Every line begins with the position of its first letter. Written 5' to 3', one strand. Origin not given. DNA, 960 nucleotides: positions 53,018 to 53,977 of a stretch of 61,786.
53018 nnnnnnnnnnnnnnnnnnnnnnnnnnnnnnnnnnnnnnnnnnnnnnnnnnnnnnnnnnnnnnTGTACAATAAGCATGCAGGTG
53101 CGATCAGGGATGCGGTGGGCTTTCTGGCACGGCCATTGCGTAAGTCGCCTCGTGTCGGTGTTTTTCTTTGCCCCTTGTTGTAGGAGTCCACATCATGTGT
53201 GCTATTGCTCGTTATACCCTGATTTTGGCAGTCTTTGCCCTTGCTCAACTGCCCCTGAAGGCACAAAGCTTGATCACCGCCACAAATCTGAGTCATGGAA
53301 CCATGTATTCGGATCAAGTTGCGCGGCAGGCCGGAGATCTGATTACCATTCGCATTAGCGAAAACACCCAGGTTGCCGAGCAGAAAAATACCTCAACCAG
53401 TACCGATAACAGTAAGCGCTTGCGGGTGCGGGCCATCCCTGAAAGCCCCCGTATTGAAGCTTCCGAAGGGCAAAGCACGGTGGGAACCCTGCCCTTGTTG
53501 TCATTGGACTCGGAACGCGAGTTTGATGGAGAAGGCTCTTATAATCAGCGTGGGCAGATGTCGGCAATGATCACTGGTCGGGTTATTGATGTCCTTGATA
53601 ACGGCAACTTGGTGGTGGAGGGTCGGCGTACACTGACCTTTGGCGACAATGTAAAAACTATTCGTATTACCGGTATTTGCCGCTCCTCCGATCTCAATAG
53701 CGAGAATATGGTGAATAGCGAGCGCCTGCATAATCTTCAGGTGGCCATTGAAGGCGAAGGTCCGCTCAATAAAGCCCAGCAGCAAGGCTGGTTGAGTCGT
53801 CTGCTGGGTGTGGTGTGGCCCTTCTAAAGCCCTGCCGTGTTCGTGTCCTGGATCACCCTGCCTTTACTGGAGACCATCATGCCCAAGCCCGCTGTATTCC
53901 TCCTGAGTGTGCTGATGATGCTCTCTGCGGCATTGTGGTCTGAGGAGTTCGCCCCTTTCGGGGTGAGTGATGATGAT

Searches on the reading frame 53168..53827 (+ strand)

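Call 14: search_protein_families(library=pfam, proteins=[window:53168-53827:+], max_evalue=0.001)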
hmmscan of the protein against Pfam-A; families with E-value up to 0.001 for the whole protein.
window:53168-53827:+ (219 aa): 1 family
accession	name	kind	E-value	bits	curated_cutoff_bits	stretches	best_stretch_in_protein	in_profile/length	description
PF02107.21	FlgH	-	1.2e-42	145.9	27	1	44-218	15-172/172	Flagellar L-ring protein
